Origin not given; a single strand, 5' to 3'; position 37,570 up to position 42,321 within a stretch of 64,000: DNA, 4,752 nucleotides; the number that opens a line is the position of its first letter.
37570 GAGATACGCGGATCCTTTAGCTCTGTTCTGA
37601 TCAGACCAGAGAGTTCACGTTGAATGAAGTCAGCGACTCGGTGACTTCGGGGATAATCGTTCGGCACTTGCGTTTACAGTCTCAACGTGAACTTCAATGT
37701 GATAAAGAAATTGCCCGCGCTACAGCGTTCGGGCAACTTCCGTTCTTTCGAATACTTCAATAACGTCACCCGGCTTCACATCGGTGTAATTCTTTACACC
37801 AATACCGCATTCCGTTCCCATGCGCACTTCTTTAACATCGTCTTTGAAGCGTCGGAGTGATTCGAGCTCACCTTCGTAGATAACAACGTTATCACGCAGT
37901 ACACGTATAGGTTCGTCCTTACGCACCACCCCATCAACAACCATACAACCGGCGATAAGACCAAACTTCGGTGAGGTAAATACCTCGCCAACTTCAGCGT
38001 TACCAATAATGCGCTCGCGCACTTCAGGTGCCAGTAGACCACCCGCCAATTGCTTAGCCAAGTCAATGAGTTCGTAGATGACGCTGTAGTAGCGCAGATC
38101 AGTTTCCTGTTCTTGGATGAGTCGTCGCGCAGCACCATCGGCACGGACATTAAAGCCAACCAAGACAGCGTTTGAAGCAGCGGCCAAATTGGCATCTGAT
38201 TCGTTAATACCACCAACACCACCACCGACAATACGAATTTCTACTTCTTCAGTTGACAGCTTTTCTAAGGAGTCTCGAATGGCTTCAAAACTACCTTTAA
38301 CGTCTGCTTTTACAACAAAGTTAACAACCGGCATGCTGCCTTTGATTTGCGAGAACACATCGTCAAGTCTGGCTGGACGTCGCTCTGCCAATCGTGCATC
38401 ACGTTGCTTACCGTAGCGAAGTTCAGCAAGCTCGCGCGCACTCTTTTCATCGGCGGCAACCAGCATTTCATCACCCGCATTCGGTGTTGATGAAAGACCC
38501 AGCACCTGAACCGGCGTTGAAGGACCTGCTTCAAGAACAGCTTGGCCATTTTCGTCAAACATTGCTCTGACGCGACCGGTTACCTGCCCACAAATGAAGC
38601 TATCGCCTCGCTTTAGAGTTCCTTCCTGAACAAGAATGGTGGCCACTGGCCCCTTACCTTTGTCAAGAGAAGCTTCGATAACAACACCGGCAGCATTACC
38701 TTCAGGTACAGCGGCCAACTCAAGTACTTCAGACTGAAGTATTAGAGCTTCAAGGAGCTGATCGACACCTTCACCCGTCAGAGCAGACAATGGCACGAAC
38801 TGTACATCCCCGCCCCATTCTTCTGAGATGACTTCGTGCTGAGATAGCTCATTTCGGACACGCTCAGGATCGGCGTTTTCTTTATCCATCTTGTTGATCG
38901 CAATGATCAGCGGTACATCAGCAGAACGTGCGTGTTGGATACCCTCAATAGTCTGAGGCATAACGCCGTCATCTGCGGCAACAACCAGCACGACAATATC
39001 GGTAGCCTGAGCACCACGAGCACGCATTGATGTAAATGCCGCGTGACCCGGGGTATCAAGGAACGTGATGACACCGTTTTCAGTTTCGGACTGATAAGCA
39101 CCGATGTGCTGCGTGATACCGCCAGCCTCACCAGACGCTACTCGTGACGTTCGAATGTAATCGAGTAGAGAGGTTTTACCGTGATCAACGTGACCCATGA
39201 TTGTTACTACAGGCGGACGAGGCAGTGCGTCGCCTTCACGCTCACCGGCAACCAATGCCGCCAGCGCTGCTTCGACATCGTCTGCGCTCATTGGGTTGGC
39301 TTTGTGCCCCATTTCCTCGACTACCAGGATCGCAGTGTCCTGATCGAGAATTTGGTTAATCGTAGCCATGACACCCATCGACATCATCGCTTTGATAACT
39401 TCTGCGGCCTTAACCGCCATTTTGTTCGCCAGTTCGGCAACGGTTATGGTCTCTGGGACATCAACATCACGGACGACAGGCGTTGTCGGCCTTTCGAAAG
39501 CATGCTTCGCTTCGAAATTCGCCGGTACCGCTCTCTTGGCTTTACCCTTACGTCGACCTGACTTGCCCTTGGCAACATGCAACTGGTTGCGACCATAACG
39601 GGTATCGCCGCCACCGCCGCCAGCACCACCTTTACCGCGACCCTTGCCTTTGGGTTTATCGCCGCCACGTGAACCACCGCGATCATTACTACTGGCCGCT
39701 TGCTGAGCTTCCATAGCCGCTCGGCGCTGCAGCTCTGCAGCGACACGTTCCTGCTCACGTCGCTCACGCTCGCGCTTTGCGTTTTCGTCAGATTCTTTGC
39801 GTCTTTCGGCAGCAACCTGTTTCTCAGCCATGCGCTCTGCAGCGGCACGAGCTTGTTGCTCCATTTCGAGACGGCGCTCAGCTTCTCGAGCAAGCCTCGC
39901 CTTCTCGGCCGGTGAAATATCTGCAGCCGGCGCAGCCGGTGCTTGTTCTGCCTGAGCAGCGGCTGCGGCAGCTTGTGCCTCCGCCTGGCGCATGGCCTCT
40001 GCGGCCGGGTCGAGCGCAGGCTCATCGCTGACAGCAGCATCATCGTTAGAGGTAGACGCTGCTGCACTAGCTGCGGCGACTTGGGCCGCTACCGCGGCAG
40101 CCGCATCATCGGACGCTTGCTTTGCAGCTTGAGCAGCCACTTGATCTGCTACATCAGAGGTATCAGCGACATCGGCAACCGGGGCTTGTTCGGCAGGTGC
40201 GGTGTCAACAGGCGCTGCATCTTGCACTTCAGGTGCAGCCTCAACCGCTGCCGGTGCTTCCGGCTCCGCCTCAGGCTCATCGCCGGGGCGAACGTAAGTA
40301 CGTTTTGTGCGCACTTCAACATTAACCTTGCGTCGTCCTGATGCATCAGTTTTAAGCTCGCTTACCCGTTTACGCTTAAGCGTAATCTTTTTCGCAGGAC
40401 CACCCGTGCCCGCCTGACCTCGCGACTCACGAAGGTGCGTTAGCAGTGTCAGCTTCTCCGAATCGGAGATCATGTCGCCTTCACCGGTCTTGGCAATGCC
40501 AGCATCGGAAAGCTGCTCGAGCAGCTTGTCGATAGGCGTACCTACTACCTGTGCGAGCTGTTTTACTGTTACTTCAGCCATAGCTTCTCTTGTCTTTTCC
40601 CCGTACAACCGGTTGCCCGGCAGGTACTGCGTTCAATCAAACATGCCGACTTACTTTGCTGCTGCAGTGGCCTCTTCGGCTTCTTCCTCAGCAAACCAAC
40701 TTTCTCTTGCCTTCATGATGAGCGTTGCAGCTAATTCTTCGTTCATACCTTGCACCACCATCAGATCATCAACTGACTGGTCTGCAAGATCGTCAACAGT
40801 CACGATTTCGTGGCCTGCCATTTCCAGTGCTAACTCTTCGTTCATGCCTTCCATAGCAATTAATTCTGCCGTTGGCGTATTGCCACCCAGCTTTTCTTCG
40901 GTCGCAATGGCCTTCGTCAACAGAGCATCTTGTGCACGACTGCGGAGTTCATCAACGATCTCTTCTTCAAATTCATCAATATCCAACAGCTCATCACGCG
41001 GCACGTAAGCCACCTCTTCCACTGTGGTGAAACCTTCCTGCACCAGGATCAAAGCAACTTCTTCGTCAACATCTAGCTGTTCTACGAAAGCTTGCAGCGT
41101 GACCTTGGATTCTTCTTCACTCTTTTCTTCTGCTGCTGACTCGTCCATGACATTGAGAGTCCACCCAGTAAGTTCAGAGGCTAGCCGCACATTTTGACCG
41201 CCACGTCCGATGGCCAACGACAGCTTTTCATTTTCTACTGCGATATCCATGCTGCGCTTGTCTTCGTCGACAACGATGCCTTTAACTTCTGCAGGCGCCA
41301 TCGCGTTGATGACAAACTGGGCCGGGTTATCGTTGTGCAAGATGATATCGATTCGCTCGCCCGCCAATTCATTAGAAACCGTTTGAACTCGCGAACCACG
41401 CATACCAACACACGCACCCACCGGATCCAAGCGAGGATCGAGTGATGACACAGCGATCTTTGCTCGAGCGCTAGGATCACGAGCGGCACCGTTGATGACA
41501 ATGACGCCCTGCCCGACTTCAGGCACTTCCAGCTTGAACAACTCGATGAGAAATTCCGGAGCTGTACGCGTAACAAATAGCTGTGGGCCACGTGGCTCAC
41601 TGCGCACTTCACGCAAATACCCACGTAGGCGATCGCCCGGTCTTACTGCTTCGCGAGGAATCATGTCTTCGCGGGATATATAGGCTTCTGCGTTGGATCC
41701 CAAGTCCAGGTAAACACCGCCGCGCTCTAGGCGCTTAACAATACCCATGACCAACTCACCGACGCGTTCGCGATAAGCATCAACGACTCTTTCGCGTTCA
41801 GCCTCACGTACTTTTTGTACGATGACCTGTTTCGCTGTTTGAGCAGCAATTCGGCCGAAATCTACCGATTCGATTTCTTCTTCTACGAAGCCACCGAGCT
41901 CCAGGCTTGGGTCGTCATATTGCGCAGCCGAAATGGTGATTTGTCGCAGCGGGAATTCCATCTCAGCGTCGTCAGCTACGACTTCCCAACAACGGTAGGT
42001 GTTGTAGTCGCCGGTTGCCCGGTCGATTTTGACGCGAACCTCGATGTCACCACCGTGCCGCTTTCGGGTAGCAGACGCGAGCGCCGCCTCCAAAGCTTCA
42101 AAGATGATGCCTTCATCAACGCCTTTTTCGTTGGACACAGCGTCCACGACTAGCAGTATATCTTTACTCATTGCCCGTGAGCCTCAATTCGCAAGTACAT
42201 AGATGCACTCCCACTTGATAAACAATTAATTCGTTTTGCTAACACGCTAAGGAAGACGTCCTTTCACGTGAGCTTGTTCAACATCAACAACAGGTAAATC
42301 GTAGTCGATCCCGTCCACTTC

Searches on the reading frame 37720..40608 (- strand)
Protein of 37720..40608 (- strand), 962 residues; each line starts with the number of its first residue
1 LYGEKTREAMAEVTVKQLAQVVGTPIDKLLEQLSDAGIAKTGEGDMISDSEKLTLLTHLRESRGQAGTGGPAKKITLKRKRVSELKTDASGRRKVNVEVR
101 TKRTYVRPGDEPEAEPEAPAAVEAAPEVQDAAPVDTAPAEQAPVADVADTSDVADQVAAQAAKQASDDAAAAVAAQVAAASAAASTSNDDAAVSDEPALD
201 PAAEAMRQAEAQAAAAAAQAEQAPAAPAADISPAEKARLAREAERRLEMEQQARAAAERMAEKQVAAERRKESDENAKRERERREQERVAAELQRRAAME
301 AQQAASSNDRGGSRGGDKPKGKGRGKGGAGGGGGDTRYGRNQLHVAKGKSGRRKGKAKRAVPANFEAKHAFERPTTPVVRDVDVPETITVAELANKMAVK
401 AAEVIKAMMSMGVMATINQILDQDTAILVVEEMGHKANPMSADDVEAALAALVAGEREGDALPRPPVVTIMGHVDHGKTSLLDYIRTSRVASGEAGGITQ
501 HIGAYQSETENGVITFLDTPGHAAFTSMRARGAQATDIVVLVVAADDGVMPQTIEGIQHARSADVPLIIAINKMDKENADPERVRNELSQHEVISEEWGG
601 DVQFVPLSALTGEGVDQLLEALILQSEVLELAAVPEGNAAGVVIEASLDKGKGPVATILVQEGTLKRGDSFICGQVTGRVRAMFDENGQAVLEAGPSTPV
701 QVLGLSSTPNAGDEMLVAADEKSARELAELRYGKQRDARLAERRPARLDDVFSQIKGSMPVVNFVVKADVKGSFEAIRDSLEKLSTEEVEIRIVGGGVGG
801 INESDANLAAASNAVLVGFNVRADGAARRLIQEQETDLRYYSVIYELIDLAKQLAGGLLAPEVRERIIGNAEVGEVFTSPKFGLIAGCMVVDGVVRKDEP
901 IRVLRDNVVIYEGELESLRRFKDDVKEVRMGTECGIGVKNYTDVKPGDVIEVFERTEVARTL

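Call 44: search_protein_families(library=pfam, proteins=[window:37720-40608:-], max_evalue=0.0001)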
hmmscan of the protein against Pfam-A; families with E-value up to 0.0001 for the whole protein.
window:37720-40608:- (962 aa): 10 families
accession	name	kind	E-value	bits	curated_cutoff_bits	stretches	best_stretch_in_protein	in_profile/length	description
PF00009.33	GTP_EFTU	-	1.2e-39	136.3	26.5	1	468-623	6-183/188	Elongation factor Tu GTP binding domain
PF11987.13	IF-2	-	5.8e-37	126.6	27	1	739-850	3-115/117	Translation-initiation factor 2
PF22042.2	EF-G_D2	-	1e-29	102.9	27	1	639-717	2-83/84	Elongation factor G domain 2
PF04760.21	IF2_N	-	4e-23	81.4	25.3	2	385-436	1-53/53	Translation initiation factor IF-2, N-terminal region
PF08364.16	IF2_assoc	-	3.4e-09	37.2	24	1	73-107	2-38/39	Bacterial translation initiation factor IF-2 associated region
PF01926.29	MMR_HSR1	-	7.8e-09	36.1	21.9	1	468-573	2-113/113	50S ribosome-binding GTPase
PF03144.31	GTP_EFTU_D2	-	1.7e-08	35.2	30.3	1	883-950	1-72/73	Elongation factor Tu domain 2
PF00071.28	Ras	-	5.4e-06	26.5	21.6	1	469-623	3-157/162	Ras family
PF00025.27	Arf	-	3.1e-05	23.9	22.3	1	470-623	19-171/174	ADP-ribosylation factor family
PF02421.24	FeoB_N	-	9.7e-05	22.4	27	0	468-621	3-155/156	Ferrous iron transport protein B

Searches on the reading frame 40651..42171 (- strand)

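Call 44: search_protein_families(library=pfam, proteins=[window:40651-42171:-], max_evalue=0.0001)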
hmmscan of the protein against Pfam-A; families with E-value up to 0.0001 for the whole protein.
window:40651-42171:- (506 aa): 4 families
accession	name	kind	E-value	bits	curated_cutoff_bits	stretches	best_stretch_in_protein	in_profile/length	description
PF08529.16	NusA_N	-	1.4e-39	135.4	23.8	1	4-127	1-119/119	NusA N-terminal domain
PF13184.12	KH_5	-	9.3e-26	90.2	27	1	235-300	3-68/69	NusA-like KH domain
PF14520.12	HHH_5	-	1.1e-13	51.8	27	1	436-490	3-57/57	Helix-hairpin-helix domain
PF00575.29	S1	-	8.7e-07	29.7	22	1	136-198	3-71/74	S1 RNA binding domain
